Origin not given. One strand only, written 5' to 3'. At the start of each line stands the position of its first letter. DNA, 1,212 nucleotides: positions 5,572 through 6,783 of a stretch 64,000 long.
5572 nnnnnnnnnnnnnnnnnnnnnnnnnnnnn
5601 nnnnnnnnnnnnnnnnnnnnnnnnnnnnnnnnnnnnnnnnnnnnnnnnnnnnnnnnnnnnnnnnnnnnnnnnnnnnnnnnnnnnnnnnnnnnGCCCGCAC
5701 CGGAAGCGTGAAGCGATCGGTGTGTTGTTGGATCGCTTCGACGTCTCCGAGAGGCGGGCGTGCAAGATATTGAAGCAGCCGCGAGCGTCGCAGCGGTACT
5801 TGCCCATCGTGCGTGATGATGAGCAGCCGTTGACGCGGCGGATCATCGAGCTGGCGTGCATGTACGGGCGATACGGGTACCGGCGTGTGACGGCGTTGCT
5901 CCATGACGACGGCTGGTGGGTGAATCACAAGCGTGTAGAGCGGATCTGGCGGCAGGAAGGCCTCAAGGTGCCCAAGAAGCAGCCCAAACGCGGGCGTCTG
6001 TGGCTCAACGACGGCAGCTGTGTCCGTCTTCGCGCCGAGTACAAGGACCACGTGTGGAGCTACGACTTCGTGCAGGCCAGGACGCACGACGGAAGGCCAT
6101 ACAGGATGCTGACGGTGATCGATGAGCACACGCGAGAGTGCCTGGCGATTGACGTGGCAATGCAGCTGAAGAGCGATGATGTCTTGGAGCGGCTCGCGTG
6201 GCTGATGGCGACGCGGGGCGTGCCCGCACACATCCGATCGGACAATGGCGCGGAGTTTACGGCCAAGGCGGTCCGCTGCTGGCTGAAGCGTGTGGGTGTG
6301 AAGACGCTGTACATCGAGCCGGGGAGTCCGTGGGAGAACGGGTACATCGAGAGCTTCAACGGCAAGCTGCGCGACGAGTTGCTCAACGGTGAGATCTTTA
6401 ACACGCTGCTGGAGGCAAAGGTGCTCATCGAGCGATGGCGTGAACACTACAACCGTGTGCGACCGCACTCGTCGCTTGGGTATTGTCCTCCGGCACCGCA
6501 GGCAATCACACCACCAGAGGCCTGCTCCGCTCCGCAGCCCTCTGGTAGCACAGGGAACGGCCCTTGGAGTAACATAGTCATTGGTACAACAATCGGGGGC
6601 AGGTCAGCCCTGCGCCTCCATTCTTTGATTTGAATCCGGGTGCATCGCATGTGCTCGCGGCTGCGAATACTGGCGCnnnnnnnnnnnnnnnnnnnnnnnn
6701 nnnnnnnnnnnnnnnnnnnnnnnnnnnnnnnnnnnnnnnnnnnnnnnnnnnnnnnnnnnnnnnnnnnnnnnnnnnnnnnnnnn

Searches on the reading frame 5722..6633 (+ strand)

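Call 11: search_protein_families(library=pfam, proteins=[window:5722-6633:+], max_evalue=0.001)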
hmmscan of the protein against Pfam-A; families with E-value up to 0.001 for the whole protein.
window:5722-6633:+ (303 aa): 5 families
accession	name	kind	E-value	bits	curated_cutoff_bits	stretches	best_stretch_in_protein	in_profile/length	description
PF13683.12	rve_3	-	1.1e-29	102.4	26.5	1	192-257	2-67/67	Integrase core domain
PF00665.32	rve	-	1.6e-16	60.9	32.6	1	109-203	5-102/102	Integrase core domain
PF13276.12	HTH_21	-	3.7e-15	56.3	28.1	1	34-87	3-58/60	HTH-like domain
PF13333.12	rve_2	-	0.00013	22.5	22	1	210-257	1-48/56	Integrase core domain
PF24764.1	rva_4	-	0.00019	21.6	26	0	132-184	29-81/194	Integrase core domain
